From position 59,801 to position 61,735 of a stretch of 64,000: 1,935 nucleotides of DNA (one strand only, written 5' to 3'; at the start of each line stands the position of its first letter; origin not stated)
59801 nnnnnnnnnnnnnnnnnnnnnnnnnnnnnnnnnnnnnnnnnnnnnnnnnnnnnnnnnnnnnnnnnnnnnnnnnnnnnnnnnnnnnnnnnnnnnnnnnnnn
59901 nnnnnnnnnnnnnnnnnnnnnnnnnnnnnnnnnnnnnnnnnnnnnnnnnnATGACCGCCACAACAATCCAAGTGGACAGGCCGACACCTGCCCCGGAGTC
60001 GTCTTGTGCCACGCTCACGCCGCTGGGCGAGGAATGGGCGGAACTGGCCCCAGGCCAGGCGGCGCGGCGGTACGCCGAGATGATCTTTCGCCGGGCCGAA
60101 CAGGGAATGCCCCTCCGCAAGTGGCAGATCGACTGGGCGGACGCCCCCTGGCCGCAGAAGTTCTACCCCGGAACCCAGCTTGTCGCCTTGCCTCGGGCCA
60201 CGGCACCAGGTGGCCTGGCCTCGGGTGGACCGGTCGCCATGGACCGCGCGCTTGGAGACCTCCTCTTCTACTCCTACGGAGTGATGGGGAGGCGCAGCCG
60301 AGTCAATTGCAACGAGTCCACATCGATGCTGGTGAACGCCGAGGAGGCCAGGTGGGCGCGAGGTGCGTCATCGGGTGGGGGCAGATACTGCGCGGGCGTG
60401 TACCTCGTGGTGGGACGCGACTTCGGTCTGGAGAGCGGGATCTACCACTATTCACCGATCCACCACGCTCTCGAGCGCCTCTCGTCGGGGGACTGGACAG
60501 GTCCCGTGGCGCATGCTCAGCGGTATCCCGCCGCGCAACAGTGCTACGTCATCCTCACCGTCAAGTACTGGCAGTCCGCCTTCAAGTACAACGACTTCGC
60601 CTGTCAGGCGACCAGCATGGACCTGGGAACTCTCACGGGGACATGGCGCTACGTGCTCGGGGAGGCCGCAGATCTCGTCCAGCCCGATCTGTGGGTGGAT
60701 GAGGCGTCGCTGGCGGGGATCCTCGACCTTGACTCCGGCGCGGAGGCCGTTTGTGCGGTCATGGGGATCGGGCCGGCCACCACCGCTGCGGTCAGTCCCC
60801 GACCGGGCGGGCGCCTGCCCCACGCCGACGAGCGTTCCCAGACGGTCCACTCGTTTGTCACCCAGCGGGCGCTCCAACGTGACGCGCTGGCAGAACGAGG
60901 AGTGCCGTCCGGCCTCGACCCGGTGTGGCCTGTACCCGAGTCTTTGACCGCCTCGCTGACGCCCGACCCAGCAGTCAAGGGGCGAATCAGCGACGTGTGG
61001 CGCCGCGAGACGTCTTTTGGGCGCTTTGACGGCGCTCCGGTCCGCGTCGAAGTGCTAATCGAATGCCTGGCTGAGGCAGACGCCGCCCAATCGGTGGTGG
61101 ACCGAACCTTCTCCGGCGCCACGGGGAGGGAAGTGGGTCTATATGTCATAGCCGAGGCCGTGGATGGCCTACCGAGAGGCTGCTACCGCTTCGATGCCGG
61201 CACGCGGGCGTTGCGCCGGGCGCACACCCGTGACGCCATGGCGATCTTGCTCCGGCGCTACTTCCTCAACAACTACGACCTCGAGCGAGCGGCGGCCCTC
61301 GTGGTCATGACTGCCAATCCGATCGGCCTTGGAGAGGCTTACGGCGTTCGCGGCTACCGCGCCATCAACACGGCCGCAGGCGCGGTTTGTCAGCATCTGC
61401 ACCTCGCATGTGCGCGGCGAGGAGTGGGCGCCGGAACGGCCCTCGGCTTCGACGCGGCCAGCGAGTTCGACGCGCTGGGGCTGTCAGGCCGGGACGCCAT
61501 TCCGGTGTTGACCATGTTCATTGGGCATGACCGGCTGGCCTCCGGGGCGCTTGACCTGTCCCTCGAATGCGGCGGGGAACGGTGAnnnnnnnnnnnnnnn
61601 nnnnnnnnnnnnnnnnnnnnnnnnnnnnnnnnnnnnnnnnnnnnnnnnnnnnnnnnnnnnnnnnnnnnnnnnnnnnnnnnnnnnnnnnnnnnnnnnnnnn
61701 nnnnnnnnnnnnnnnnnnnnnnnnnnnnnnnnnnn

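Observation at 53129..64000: Unclassified RiPP gene cluster: YcaO + E1-like partner + SagB dehydrogenase + LanB dehydratase + RRE-M50 protease + two MerR regulators (cut by window end)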

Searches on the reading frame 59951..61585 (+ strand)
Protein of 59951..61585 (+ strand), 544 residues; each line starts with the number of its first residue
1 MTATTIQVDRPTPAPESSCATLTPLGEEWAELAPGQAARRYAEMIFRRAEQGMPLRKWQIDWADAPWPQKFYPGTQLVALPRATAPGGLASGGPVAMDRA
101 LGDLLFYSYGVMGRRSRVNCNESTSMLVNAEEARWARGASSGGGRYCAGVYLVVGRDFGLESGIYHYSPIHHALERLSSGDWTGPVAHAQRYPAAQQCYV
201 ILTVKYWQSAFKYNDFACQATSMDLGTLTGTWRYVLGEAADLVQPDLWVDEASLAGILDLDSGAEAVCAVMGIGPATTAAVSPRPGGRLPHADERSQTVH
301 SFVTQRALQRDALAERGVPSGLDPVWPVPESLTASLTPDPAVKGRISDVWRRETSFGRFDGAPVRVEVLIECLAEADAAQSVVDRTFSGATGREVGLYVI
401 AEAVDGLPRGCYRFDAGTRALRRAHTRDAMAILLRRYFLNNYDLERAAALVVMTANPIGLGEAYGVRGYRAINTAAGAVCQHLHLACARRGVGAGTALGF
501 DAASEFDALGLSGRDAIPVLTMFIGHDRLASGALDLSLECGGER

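Call 6: search_protein_families(library=pfam, proteins=[window:59951-61585:+], max_evalue=0.01)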
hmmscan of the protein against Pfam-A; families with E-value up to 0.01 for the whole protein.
window:59951-61585:+ (544 aa): 1 family
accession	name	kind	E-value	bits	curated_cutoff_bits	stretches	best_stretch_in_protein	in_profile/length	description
PF00881.29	Nitroreductase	-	1.3e-07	32.4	23.5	1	358-526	9-167/167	Nitroreductase family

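Call 7: search_protein_families(library=ncbifam, proteins=[window:59951-61585:+], max_evalue=0.01)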
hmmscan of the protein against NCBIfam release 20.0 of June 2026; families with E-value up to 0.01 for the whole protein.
window:59951-61585:+ (544 aa): 2 families
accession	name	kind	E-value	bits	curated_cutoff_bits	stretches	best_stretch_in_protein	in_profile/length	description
TIGR03605.1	antibiot_sagB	domain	9.7e-33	113.1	78.4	2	101-274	5-172/173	SagB family peptide dehydrogenase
TIGR04511.1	SagB_rel_DH_2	exception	2.5e-19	69.6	240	2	135-278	221-371/380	putative peptide maturation dehydrogenase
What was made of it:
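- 59951..61585 (+): SagB-type FMN dehydrogenase, which oxidises azolines to azoles. TIGR03605 at 113 bits against a cutoff of 78.4; PF00881 (calls 6, 7).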

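Call 10: find_encoding_contigs(protein=window:59951-61585:+, flank=10000, max_places=6)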
Protein window:59951-61585:+ (544 aa): 1 contig read that carries it; 1 place shown.
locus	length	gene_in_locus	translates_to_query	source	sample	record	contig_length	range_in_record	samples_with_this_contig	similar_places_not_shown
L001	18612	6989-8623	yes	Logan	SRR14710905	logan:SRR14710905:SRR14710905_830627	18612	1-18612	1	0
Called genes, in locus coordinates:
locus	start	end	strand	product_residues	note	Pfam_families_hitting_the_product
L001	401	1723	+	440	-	-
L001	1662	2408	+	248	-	PF00376:MerR, PF13411:MerR_1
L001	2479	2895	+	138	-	PF00376:MerR, PF13411:MerR_1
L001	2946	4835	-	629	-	PF02624:YcaO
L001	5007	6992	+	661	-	PF02624:YcaO (weak)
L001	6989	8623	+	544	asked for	PF00881:Nitroreductase (weak)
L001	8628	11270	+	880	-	PF04738:Lant_dehydr_N (weak)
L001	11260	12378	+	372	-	PF14028:Lant_dehydr_C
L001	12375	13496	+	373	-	-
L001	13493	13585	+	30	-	-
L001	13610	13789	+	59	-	-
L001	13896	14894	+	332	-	PF00005:ABC_tran, PF13604:AAA_30 (weak), PF13304:AAA_21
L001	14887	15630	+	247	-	PF01061:ABC2_membrane, PF12698:ABC2_membrane_3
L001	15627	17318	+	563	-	PF02624:YcaO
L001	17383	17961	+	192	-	-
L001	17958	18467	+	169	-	PF12724:Flavodoxin_5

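Call 13: search_protein_families(library=ncbifam, proteins=[L001:8628-11270:+, L001:11260-12378:+, L001:12375-13496:+, L001:13896-14894:+, L001:14887-15630:+, L001:15627-17318:+, L001:17383-17961:+, L001:17958-18467:+], max_evalue=0.01)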
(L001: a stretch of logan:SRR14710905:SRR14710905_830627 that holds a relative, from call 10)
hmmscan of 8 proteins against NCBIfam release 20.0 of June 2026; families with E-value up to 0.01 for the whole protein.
L001:8628-11270:+ (880 aa): 0 families

L001:11260-12378:+ (372 aa): 2 families
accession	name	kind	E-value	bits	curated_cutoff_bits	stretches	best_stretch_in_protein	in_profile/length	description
TIGR03891.1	thiopep_ocin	subfamily_domain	1.4e-24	87.4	48.45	2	30-104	1-76/263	thiopeptide-type bacteriocin biosynthesis protein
NF045556.1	TbtD_PbtD_pyrid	equivalog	1.8e-18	66.8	325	1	30-316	2-275/354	thiopeptide maturation pyridine synthase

L001:12375-13496:+ (373 aa): 1 family
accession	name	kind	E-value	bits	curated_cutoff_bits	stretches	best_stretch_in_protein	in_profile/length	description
NF041824.1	daptide_HExxH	equivalog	0.0014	17.9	300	1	237-298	211-271/379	daptide biosynthesis intramembrane metalloprotease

L001:13896-14894:+ (332 aa): 193 families (the best 25 are shown)
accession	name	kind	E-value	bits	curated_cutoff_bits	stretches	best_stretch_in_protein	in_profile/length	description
TIGR01188.1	drrA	subfamily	1.1e-61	208.7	312.45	1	42-248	1-211/302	daunorubicin resistance ABC transporter, ATP-binding protein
TIGR03864.1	PQQ_ABC_ATP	hypoth_equivalog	1.2e-50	172.1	302.25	1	35-251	2-222/236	ABC transporter, ATP-binding subunit, PQQ-dependent alcohol dehydrogenase system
NF010060.0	PRK13537.1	equivalog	5.2e-49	166.8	521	1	30-328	11-311/314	nodulation factor ABC transporter ATP-binding protein NodI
TIGR03522.1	GldA_ABC_ATP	equivalog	4.3e-47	161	402.6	1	35-250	3-221/301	gliding motility-associated ABC transporter ATP-binding subunit GldA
NF010059.0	PRK13536.1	equivalog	2.9e-46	157.8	549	1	30-328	39-339/342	nodulation factor ABC transporter ATP-binding protein NodI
NF033858.1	ABC2_perm_RbbA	equivalog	6.5e-44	150.1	1050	1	29-251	261-487/909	ribosome-associated ATPase/putative transporter RbbA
TIGR01288.1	nodI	equivalog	2.8e-42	144.8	424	1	35-328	5-300/303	nodulation factor ABC transporter ATP-binding protein NodI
TIGR04520.1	ECF_ATPase_1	equivalog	3.7e-38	131.5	315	1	37-251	3-226/269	energy-coupling factor transporter ATPase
TIGR00968.1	3a0106s01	subfamily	4.6e-38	131.1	342.75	1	35-250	1-220/237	sulfate ABC transporter ATP-binding protein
TIGR03740.1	galliderm_ABC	subfamily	1.8e-37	129.2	309.75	1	37-243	3-206/223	lantibiotic protection ABC transporter ATP-binding subunit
TIGR04406.1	LPS_export_lptB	equivalog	1.3e-35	122.8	240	1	35-250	2-224/239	LPS export ABC transporter ATP-binding protein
TIGR04521.1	ECF_ATPase_2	equivalog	1.7e-35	122.5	330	1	47-251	18-235/279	energy-coupling factor transporter ATPase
NF007082.0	PRK09536.1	equivalog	1.9e-35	122.7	537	1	33-256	2-234/402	corrinoid ABC transporter ATPase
NF006987.0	PRK09452.1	equivalog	2.5e-35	121.9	482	1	31-248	14-235/378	spermidine/putrescine ABC transporter ATP-binding protein PotA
TIGR03265.1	PhnT2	equivalog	3e-35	122.1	457.7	1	33-248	3-222/353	putative 2-aminoethylphosphonate ABC transporter ATP-binding protein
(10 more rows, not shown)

L001:14887-15630:+ (247 aa): 8 families
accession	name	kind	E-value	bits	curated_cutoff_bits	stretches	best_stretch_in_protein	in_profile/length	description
TIGR01247.1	drrB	subfamily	8.7e-13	48.5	223.05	1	15-238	6-230/236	daunorubicin resistance ABC transporter membrane protein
NF011648.0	PRK15066.1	subfamily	2.7e-08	33.7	225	1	31-244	38-249/257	ABC transporter permease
NF033858.1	ABC2_perm_RbbA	equivalog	1.5e-06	26.4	1050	1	52-244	712-904/909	ribosome-associated ATPase/putative transporter RbbA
NF038293.1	permease_SagH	equivalog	2.2e-06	26.8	450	1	68-238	192-361/370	SagH family ABC transporter permease subunit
TIGR00025.1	Mtu_efflux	paralog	2.5e-06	27.2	146.9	1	19-241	5-232/238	ABC transporter efflux protein, DrrB family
TIGR03861.1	phenyl_ABC_PedC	subfamily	6e-06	26.1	241.35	1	26-224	26-232/253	alcohol ABC transporter, permease protein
TIGR01291.1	nodJ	subfamily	0.00035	20.2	206.65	1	132-243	136-247/253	ABC-2 type transporter, NodJ family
TIGR01248.1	drrC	subfamily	0.0085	16.3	165.65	0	68-209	4-145/152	daunorubicin resistance protein C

L001:15627-17318:+ (563 aa): 3 families
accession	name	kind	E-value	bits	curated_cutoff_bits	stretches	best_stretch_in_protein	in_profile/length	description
TIGR03604.1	TOMM_cyclo_SagD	subfamily_domain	2.1e-50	171.7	219.25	1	198-562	4-376/377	thiazole/oxazole-forming peptide maturase, SagD family component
TIGR03266.1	methan_mark_1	equivalog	6.8e-19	68.1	365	1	257-406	108-265/376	YcaO-related McrA-glycine thioamidation protein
TIGR00702.1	TIGR00702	domain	1.6e-09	37.3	75.65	1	262-406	114-265/377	YcaO-type kinase domain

L001:17383-17961:+ (192 aa): 0 families

L001:17958-18467:+ (169 aa): 0 families
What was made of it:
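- On Thiopeptide: NF045556 scores 66.8 against 325 (call 13).
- NCBIfam thiopep_ocin scores 87 bits (call 13). LanB_C scores 66.8 bits against a cutoff of 325 for the TbtD/PbtD pyridine synthase model (call 13).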

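Call 14: search_protein_families(library=pfam, proteins=[L001:8628-11270:+, L001:11260-12378:+, L001:12375-13496:+, L001:13896-14894:+, L001:14887-15630:+, L001:15627-17318:+, L001:17383-17961:+, L001:17958-18467:+], max_evalue=0.01)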
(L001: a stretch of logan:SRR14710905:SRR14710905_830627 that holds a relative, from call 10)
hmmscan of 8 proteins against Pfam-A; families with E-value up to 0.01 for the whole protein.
L001:8628-11270:+ (880 aa): 1 family
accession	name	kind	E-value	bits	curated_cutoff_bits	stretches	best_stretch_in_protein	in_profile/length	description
PF04738.18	Lant_dehydr_N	-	1.1e-14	54.1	28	2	143-408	3-241/649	Lantibiotic dehydratase, N terminus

L001:11260-12378:+ (372 aa): 1 family
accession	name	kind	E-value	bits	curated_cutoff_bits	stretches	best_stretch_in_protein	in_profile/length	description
PF14028.11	Lant_dehydr_C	-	1.4e-39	137.3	24.4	1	30-349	1-249/255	Lantibiotic biosynthesis dehydratase C-term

L001:12375-13496:+ (373 aa): 1 family
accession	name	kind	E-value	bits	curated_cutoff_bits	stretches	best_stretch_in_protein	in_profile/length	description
PF02163.28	Peptidase_M50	-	0.0016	18.2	27.2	0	279-311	162-194/221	Peptidase family M50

L001:13896-14894:+ (332 aa): 5 families
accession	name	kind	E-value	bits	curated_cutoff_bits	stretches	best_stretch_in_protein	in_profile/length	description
PF00005.33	ABC_tran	-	1.4e-29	103.9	25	1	51-190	2-137/137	ABC transporter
PF13304.12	AAA_21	-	5.1e-14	53.5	27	2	159-219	235-298/304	AAA domain, putative AbiEii toxin, Type IV TA system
PF13604.12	AAA_30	-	2.3e-06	27.9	27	1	56-188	14-97/191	AAA domain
PF02463.25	SMC_N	-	3.4e-05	23.8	40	0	155-218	130-196/220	RecF/RecN/SMC N terminal domain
PF13558.12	SbcC_Walker_B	-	0.00085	20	27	0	158-205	29-89/90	SbcC/RAD50-like, Walker B motif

L001:14887-15630:+ (247 aa): 2 families
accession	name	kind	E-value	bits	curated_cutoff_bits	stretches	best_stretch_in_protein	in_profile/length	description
PF01061.29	ABC2_membrane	-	1.1e-23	84.4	26.9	1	5-209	4-206/211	ABC-2 type transporter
PF12698.13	ABC2_membrane_3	-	3e-14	53.3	31.6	1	57-240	166-345/347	ABC-2 family transporter protein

L001:15627-17318:+ (563 aa): 1 family
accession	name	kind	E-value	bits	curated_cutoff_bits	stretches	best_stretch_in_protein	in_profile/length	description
PF02624.21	YcaO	-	1.1e-53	183.1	25.7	1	195-522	2-324/325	YcaO cyclodehydratase, ATP-ad Mg2+-binding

L001:17383-17961:+ (192 aa): 1 family
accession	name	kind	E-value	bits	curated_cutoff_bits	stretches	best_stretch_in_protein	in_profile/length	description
PF13398.12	Peptidase_M50B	-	0.0026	17.9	26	1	96-176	81-157/201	Peptidase M50B-like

L001:17958-18467:+ (169 aa): 1 family
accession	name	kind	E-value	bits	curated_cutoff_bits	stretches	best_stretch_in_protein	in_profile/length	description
PF12724.12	Flavodoxin_5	-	5.3e-16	59.7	27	1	8-143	2-141/145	Flavodoxin domain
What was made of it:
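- On Pearlin / PEARL system (LanB-like ligase + scaffold peptide + M50 protease): An elimination enzyme follows LanB_N directly (call 14).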

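Call 23: find_homologous_proteins(query=L001:8628-11270:+, max_evalue=1e-10)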
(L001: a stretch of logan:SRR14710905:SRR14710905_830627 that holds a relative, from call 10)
Query L001:8628-11270:+ (880 aa): 6 proteins with E <= 1e-10 among 8000 candidates.
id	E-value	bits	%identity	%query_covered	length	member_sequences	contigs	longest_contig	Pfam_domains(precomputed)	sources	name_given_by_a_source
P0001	0.0e+0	1962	100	100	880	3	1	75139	PF04738.19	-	-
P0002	0.0e+0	1603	92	88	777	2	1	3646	PF04738.19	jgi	jgi:hypothetical protein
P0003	0.0e+0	1049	57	97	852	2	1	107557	PF04738.19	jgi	jgi:hypothetical protein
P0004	1.1e-114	403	33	98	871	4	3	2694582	PF04738.19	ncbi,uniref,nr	ncbi:lantibiotic dehydratase [Nesterenkonia lacusekhoensis]|uniref:Lantibiotic dehydratase N-termina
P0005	1.5e-89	320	32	100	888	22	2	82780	-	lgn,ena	-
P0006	5.7e-55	205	29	91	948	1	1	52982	PF04738.19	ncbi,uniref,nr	ncbi:lantibiotic dehydratase [Catenulispora rubra]|uniref:lantibiotic dehydratase n=1 Tax=Catenulisp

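Call 24: find_encoding_contigs(protein=P0003, flank=10000, max_places=3)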
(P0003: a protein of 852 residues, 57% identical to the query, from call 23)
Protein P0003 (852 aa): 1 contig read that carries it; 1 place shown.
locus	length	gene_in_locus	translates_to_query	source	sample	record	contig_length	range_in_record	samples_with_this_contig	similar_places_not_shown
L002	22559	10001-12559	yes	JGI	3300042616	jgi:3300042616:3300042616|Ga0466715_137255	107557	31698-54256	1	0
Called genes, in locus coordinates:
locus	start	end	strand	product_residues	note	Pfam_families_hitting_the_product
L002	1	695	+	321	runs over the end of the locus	PF03547:Mem_trans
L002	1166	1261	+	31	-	-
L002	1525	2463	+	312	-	-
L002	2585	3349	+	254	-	PF00376:MerR, PF13411:MerR_1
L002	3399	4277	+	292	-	PF00376:MerR, PF13411:MerR_1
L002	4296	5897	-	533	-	PF02624:YcaO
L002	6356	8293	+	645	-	-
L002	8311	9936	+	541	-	PF00881:Nitroreductase (weak)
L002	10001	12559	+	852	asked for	PF04738:Lant_dehydr_N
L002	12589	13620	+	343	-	PF14028:Lant_dehydr_C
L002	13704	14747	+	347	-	-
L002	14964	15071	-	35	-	-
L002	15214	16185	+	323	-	PF00005:ABC_tran, PF02463:SMC_N (faint), PF13304:AAA_21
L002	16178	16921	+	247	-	PF01061:ABC2_membrane, PF12698:ABC2_membrane_3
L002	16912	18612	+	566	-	PF02624:YcaO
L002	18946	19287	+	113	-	-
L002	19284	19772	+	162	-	PF12724:Flavodoxin_5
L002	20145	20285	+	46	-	-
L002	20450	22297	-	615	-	PF17297:PEPCK_N, PF00821:PEPCK_GTP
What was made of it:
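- On Thiopeptide: The fully bounded L002 cluster has no further candidate (call 24).
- On Daptide: Absent from the window, L001 and L002 (calls 6, 7, 10, 24).
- The L002 cluster is bounded by unrelated genes and has no pyridine synthase (call 24).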

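Call 25: find_encoding_contigs(protein=P0004, flank=10000, max_places=3)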
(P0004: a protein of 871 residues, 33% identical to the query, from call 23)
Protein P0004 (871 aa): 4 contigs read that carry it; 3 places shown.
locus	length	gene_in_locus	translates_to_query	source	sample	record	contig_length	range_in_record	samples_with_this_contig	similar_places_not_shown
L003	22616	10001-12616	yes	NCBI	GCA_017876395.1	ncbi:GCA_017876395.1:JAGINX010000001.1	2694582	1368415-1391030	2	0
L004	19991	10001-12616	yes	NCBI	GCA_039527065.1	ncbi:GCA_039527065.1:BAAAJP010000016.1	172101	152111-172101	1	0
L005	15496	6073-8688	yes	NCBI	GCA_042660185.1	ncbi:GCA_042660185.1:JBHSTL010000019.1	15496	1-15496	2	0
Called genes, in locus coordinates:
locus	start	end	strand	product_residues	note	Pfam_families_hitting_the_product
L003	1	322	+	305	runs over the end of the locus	PF00892:EamA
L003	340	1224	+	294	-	PF00701:DHDPS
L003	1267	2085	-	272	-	-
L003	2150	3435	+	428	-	PF01527:HTH_Tnp_1 (weak), PF13276:HTH_21, PF00665:rve, PF13683:rve_3 (weak)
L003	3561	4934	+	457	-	PF14690:Zn_ribbon_ISL3, PF13542:HTH_Tnp_ISL3 (faint), PF01610:DDE_Tnp_ISL3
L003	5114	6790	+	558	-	-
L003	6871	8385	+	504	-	PF02624:YcaO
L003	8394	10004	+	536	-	PF00881:Nitroreductase (weak)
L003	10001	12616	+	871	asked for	PF04738:Lant_dehydr_N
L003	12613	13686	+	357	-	PF14028:Lant_dehydr_C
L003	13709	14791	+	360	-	-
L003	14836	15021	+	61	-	-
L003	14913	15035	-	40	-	-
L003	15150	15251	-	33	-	-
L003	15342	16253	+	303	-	PF02463:SMC_N (weak), PF00005:ABC_tran, PF13304:AAA_21 (weak)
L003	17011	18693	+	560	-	PF02624:YcaO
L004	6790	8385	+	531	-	PF02624:YcaO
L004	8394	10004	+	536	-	PF00881:Nitroreductase (weak)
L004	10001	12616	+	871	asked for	PF04738:Lant_dehydr_N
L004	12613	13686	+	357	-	PF14028:Lant_dehydr_C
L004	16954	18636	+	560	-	PF02624:YcaO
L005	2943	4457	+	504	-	PF02624:YcaO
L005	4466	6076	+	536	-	PF00881:Nitroreductase (weak)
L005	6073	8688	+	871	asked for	PF04738:Lant_dehydr_N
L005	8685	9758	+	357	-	PF14028:Lant_dehydr_C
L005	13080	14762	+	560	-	PF02624:YcaO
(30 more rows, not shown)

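Call 28: find_encoding_contigs(protein=P0005, flank=10000, max_places=2)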
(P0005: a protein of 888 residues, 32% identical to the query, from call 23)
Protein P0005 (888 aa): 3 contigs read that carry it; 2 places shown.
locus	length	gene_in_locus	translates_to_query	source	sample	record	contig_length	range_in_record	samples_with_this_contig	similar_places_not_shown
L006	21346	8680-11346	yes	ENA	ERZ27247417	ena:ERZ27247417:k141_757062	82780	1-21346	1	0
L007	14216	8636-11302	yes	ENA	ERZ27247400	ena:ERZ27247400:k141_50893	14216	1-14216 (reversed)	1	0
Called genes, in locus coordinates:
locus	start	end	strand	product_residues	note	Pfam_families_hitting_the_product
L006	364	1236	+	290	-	-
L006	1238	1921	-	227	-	PF00072:Response_reg, PF00196:GerE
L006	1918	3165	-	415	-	PF07730:HisKA_3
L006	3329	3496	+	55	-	-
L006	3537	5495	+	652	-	-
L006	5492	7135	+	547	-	PF02624:YcaO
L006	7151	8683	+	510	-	PF00881:Nitroreductase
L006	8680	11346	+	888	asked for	-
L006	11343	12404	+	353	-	PF14028:Lant_dehydr_C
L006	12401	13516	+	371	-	-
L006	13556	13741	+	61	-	-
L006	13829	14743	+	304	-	PF00005:ABC_tran, PF02463:SMC_N (faint), PF13304:AAA_21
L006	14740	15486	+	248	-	PF01061:ABC2_membrane, PF12698:ABC2_membrane_3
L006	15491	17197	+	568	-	PF02624:YcaO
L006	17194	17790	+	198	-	-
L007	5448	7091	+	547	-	PF02624:YcaO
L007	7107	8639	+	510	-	PF00881:Nitroreductase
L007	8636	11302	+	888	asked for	-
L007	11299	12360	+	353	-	PF14028:Lant_dehydr_C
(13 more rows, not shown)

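Call 29: find_encoding_contigs(protein=P0006, flank=10000, max_places=2)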
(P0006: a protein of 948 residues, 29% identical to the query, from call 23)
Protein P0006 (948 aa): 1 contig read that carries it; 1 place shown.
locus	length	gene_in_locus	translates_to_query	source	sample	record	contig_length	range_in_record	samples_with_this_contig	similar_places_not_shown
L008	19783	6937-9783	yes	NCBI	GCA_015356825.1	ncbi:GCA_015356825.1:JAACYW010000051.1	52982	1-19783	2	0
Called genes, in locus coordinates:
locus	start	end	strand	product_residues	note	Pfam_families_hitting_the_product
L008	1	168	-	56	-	?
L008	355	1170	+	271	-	PF00486:Trans_reg_C, PF03704:BTAD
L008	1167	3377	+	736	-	PF02624:YcaO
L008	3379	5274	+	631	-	PF02624:YcaO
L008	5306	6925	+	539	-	PF00881:Nitroreductase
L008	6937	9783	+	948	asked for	PF04738:Lant_dehydr_N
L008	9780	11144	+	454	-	PF14028:Lant_dehydr_C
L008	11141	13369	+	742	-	PF02163:Peptidase_M50 (weak), PF00005:ABC_tran, PF13304:AAA_21 (weak)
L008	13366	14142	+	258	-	PF01061:ABC2_membrane, PF12698:ABC2_membrane_3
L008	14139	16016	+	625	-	PF02624:YcaO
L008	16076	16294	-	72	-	-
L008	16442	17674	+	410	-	PF01546:Peptidase_M20, PF07687:M20_dimer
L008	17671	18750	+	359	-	PF00296:Bac_luciferase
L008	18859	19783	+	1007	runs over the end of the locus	PF13191:AAA_16, PF00196:GerE, PF08281:Sigma70_r4_2 (weak)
